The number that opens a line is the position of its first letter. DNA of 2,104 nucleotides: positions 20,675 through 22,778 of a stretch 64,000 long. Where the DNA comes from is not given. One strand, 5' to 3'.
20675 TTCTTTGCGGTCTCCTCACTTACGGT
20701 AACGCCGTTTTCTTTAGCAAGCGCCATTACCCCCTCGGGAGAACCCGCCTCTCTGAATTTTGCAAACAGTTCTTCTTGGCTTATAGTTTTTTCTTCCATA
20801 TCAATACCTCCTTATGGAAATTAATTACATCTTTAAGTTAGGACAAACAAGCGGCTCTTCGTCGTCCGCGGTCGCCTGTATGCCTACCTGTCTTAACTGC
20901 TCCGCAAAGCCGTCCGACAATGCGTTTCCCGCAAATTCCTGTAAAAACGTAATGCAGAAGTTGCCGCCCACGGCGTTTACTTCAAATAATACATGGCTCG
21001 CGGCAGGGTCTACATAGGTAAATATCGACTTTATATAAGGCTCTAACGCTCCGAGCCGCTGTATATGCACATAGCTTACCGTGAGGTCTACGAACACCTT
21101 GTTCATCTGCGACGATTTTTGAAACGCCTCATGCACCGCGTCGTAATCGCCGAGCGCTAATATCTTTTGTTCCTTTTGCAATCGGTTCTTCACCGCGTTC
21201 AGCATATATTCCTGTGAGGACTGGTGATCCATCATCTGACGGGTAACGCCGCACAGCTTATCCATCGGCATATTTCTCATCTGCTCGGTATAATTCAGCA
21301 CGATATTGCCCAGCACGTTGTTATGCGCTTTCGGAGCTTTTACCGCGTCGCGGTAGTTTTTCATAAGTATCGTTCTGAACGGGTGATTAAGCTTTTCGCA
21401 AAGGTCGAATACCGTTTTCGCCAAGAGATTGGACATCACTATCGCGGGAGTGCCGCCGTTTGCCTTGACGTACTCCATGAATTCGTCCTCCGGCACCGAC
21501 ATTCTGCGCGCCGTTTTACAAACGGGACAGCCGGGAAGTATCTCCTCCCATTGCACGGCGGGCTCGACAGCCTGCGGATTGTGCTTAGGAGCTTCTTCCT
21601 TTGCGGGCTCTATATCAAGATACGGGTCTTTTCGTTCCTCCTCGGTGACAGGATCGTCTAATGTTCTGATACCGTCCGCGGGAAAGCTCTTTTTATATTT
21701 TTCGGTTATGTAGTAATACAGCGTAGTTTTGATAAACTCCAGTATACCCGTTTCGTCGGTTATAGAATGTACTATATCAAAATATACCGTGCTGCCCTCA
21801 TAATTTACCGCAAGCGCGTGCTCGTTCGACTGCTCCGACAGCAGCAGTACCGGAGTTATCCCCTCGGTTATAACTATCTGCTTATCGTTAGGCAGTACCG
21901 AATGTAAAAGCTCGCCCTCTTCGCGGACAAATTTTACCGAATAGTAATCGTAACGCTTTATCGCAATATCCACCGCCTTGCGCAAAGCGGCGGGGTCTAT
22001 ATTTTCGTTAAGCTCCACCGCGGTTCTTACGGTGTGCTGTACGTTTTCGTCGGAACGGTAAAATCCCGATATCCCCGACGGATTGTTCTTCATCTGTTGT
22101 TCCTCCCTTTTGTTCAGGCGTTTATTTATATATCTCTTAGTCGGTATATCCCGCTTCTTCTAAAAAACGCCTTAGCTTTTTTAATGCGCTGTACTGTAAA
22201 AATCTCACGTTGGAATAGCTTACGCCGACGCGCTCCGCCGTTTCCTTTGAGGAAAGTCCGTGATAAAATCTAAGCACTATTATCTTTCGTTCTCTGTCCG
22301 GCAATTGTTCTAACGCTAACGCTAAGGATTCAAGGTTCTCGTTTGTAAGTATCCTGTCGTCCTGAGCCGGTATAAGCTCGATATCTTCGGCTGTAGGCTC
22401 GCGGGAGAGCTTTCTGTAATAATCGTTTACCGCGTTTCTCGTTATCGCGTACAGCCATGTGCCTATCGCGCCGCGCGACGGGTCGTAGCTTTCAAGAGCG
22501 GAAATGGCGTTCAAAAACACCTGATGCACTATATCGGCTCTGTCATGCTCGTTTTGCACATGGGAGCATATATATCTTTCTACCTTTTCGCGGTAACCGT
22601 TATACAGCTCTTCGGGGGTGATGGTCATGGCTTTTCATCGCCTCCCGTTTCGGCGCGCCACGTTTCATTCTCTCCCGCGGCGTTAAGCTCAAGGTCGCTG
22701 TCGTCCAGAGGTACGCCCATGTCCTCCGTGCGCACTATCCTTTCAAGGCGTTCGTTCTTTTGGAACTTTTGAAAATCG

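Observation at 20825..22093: Condensation/CAT-fold acyltransferase as the only tailoring enzyme, and Ser/Cys enrichment at core positions +1/+2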

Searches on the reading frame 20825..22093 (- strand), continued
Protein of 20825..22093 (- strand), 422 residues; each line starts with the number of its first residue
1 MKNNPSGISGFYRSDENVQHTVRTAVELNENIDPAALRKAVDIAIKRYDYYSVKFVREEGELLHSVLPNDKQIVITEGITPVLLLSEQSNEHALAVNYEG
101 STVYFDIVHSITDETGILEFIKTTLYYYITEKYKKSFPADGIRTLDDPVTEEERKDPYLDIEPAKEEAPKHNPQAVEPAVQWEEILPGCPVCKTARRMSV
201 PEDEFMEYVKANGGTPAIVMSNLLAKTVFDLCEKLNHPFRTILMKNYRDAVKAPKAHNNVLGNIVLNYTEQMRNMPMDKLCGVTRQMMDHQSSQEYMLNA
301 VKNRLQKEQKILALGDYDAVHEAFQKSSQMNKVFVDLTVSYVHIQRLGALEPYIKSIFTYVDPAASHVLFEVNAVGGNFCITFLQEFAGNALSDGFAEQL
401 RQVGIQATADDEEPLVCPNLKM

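Call 46: find_homologous_proteins(query=A2, max_evalue=1e-10)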
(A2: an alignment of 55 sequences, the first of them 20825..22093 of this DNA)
Query A2 (55 sequences) (422 aa, profile of the alignment): 17 proteins with E <= 1e-10 among 8000 candidates.
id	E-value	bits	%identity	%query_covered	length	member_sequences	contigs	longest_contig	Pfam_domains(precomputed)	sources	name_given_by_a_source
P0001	2.9e-149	515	96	100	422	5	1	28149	-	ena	-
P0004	2.4e-147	509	58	100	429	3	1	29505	-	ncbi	-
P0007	8.2e-145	501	56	100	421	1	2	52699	-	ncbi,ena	-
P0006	1.9e-143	496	57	100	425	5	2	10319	-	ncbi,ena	-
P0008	1.2e-142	494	55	100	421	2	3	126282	-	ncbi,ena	-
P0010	5.1e-142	492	56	100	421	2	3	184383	-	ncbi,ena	-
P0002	8.1e-142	491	71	100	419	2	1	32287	-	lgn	-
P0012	1.2e-141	490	55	100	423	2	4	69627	-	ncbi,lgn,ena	-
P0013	2.9e-141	489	55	100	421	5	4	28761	-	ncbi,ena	-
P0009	3.1e-141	489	56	100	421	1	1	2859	-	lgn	-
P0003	6.9e-141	488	65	100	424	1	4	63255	-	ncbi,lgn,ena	-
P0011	1.5e-140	487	56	100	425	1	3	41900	-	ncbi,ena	-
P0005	3.7e-135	469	56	100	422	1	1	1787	-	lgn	-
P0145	3.8e-112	393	25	91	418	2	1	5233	-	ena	-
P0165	1.7e-25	108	20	68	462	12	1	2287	-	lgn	-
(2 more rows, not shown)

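Call 64: search_protein_families(library=pfam, proteins=[L011:8278-10011:+, L011:7725-8204:+, L011:5554-7140:+, L011:11315-11554:+], max_evalue=0.01)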
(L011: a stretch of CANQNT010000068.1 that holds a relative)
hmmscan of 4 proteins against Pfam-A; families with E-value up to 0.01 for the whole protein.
L011:8278-10011:+ (577 aa): 1 family
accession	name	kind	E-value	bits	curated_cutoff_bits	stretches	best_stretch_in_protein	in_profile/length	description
PF07564.17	DUF1542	-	6.2e-10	39.4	24.3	1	142-176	24-58/77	Domain of Unknown Function (DUF1542)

L011:7725-8204:+ (159 aa): 2 families
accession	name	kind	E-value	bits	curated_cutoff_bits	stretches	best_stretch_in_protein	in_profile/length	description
PF06161.16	DUF975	-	6.4e-22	79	34.8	1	1-76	168-242/243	Protein of unknown function (DUF975)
PF06541.16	ABC_trans_CmpB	-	0.007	17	25.9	1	117-158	102-143/151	Putative ABC-transporter type IV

L011:5554-7140:+ (528 aa): 3 families
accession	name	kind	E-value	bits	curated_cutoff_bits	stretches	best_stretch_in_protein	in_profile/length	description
PF00239.26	Resolvase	-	1e-18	68.3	23.3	1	5-155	2-142/145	Resolvase, N terminal domain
PF07508.19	Recombinase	-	3.5e-10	40.5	21.1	1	191-258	3-69/102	Recombinase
PF13408.12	Zn_ribbon_recom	-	2.4e-05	25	25.3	1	296-365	1-57/58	Recombinase zinc beta ribbon domain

L011:11315-11554:+ (79 aa): 3 families
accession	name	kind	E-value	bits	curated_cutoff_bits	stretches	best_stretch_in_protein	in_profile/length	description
PF13518.12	HTH_28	-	4e-11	43.2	25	1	25-69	7-50/52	Helix-turn-helix domain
PF13551.12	HTH_29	-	2.8e-05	24.5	28.1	1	27-69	7-52/64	Winged helix-turn helix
PF01527.26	HTH_Tnp_1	-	0.003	18.2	24.1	0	3-68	4-58/75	Transposase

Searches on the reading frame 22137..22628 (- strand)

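Call 3: search_protein_families(library=pfam, proteins=[window:22137-22628:-], max_evalue=1)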
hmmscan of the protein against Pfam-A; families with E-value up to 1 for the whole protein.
window:22137-22628:- (163 aa): 9 families
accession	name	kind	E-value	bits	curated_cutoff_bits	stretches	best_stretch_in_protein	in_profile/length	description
PF04542.20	Sigma70_r2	-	9.1e-16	57.9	24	1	8-76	1-70/71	Sigma-70 region 2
PF04545.22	Sigma70_r4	-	1.7e-15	56.7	24.1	1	105-153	1-49/50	Sigma-70, region 4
PF08281.18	Sigma70_r4_2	-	2.9e-14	52.9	25.7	1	100-152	2-54/54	Sigma-70, region 4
PF07638.17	Sigma70_ECF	-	3.1e-06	27.6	21.1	1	33-141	52-168/185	ECF sigma factor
PF13384.12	HTH_23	-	0.0035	17.6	24.6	1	112-139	5-32/50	Homeodomain-like domain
PF00196.25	GerE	-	0.0059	16.6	23.5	1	108-153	2-46/57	Bacterial regulatory proteins, luxR family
PF01381.28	HTH_3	-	0.034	14.6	23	0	123-141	8-26/55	Helix-turn-helix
PF13518.12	HTH_28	-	0.039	14.5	25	1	114-143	2-31/52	Helix-turn-helix domain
PF13412.12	HTH_24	-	0.093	12.8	21.9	0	124-142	17-35/48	Winged helix-turn-helix DNA-binding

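Call 4: search_protein_families(library=ncbifam, proteins=[window:22137-22628:-], max_evalue=1)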
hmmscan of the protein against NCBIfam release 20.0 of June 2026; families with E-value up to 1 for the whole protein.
window:22137-22628:- (163 aa): 128 families (the best 25 are shown)
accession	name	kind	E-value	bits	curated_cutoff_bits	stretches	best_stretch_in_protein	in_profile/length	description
TIGR02937.1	sigma70-ECF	superfamily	3.3e-32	111.4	42.9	1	6-155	4-164/165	sigma-70 family RNA polymerase sigma factor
TIGR02952.1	Sig70_famx2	equivalog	3.8e-30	105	206.45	1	7-156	15-170/170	ECF subfamily RNA polymerase sigma factor, BldN family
NF007215.0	PRK09637.1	equivalog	3.5e-24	85.8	212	1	6-157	4-155/181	RNA polymerase sigma factor SigZ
TIGR02959.1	SigZ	equivalog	1.3e-23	83.7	168.65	1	10-159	2-151/170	RNA polymerase sigma factor SigZ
TIGR02985.1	Sig70_bacteroi1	subfamily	9.4e-23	81.2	126.4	1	6-156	4-162/162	RNA polymerase sigma-70 factor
TIGR02950.1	SigM_subfam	subfamily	1.2e-21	77.2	147.95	1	6-156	3-158/159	RNA polymerase sigma factor, SigM family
NF007230.0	PRK09648.1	subfamily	2.1e-21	76.6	209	1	15-159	38-192/195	RNA polymerase sigma factor ShbA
NF009166.1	PRK12513.1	equivalog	1.8e-20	73.5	206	1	6-159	25-189/193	RNA polymerase sigma factor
NF007220.0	PRK09639.1-5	equivalog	7.4e-19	68.2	260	1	6-159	6-167/181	RNA polymerase sigma factor SigX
TIGR02984.1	Sig-70_plancto1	subfamily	6.8e-18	64.9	183.75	2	92-156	124-188/189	RNA polymerase sigma-70 factor, Planctomycetaceae-specific subfamily 1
TIGR02989.1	Sig-70_gvs1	subfamily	8.3e-18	64.8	124.55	1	8-153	6-155/158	RNA polymerase sigma-70 factor, Rhodopirellula/Verrucomicrobium family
NF004113.0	PRK05602.1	equivalog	1.1e-17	64.4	208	1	25-159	67-204/211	RNA polymerase sigma factor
NF053879.1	RNAPolSigSigVBac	equivalog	1.3e-17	64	190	1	12-158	13-157/160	RNA polymerase sigma factor SigV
NF007226.0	PRK09644.1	equivalog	3.4e-17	63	199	1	6-159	4-161/166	RNA polymerase sigma factor SigM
NF009193.0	PRK12541.1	equivalog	5.1e-17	62.6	171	1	6-154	8-158/161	RNA polymerase sigma factor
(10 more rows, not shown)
